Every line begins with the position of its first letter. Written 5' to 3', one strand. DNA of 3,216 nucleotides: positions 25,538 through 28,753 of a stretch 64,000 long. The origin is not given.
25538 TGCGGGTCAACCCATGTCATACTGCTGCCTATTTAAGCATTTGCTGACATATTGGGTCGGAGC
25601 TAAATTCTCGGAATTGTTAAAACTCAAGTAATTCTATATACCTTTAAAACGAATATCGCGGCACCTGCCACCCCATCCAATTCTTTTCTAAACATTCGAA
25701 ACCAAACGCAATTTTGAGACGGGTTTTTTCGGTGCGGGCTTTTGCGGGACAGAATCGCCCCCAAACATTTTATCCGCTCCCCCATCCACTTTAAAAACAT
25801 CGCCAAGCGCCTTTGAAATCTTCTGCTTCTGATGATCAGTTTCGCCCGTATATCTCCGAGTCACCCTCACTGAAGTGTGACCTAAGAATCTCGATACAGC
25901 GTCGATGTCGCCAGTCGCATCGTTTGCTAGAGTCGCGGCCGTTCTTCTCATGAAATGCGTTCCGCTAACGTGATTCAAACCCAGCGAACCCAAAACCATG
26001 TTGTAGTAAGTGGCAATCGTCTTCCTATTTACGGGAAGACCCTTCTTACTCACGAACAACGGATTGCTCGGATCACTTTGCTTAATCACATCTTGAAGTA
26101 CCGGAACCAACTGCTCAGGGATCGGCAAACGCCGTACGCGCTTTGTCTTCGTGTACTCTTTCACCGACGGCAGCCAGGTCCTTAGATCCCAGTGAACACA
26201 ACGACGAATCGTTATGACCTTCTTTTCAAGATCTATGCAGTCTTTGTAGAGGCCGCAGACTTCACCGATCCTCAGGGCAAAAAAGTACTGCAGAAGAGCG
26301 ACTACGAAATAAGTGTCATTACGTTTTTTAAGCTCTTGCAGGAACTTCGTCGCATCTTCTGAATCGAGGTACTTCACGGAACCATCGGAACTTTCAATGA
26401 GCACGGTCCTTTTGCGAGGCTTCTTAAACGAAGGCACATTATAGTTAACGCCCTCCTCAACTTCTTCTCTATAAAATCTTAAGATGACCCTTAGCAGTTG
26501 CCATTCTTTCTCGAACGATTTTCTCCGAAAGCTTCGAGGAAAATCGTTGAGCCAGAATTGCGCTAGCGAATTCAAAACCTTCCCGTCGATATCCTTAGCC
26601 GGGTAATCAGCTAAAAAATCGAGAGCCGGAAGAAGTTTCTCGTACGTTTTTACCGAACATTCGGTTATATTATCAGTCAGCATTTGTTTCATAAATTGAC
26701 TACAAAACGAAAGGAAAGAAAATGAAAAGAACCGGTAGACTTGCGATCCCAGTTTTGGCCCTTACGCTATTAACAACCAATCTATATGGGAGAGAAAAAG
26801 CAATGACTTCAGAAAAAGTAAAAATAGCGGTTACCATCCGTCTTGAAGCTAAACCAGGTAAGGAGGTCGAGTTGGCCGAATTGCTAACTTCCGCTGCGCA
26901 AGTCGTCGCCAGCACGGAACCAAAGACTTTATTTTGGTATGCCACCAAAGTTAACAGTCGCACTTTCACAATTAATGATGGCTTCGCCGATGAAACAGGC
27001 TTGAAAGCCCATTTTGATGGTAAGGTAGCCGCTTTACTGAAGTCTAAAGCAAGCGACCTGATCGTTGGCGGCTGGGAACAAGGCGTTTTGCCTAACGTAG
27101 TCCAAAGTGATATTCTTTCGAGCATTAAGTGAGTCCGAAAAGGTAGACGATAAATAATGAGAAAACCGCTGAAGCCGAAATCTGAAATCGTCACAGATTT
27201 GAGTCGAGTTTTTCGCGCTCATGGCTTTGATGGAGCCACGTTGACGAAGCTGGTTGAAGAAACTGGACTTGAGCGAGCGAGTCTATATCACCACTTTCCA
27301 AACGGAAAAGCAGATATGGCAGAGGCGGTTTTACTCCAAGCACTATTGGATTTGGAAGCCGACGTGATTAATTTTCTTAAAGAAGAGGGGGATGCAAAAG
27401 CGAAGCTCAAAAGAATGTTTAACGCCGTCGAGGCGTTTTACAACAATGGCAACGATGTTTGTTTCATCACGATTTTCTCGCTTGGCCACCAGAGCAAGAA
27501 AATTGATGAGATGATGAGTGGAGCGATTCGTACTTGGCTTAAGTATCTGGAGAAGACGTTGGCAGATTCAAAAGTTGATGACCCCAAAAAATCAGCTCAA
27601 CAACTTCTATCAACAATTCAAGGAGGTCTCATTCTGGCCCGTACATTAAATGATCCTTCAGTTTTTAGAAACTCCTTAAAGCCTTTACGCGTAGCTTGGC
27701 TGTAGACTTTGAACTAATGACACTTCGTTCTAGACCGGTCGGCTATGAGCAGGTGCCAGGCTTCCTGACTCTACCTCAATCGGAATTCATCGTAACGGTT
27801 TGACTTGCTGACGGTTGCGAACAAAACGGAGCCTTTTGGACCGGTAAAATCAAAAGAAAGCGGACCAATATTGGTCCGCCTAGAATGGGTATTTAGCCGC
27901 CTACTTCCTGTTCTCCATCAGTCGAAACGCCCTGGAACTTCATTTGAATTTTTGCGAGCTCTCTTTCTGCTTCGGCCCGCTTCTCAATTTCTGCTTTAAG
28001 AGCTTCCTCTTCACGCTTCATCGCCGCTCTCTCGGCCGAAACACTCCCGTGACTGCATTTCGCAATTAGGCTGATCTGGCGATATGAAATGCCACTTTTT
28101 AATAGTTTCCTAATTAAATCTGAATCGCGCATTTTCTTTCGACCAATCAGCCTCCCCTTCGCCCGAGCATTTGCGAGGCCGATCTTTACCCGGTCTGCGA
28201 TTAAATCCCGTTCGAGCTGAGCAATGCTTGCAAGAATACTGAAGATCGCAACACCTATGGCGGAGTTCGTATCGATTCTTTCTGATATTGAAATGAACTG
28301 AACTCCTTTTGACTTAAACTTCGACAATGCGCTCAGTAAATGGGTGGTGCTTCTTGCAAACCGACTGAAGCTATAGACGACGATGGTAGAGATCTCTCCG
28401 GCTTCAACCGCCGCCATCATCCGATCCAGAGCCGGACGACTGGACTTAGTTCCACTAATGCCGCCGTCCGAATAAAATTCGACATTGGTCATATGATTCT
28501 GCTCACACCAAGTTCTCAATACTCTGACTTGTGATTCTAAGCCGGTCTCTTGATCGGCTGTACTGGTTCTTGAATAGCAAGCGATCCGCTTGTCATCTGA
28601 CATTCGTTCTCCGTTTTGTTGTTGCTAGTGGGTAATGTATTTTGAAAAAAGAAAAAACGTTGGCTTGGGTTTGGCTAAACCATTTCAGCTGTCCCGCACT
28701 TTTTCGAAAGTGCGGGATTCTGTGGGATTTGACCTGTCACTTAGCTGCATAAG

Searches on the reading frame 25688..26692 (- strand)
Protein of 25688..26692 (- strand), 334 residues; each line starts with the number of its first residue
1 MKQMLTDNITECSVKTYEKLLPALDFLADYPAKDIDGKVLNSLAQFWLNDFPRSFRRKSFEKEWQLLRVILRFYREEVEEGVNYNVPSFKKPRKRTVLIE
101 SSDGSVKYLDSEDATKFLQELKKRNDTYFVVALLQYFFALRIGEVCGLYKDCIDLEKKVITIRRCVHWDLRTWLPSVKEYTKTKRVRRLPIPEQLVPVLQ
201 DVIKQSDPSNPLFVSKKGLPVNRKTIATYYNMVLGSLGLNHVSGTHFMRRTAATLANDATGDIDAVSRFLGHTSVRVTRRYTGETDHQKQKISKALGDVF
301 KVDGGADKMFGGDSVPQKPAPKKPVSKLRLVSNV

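Call 65: search_protein_families(library=pfam, proteins=[window:25688-26692:-], max_evalue=0.0001)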
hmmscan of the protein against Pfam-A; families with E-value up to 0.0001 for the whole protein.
window:25688-26692:- (334 aa): 1 family
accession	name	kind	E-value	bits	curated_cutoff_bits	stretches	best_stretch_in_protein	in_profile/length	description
PF00589.27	Phage_integrase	-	7.4e-24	84.9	27.1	1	108-285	2-169/172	Phage integrase family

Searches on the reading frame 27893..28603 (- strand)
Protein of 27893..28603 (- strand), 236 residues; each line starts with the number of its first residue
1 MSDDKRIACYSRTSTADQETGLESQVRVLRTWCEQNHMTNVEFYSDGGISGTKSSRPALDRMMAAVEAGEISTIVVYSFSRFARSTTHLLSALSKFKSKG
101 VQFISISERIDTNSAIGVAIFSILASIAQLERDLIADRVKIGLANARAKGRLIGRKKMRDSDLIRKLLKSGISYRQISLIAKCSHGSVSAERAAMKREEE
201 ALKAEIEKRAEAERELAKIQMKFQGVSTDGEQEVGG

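Call 64: search_protein_families(library=pfam, proteins=[window:27893-28603:-], max_evalue=0.0001)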
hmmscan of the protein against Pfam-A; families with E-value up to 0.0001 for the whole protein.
window:27893-28603:- (236 aa): 1 family
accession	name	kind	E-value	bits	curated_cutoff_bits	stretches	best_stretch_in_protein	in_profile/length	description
PF00239.26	Resolvase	-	5.2e-42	143.8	23.3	1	7-151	1-144/145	Resolvase, N terminal domain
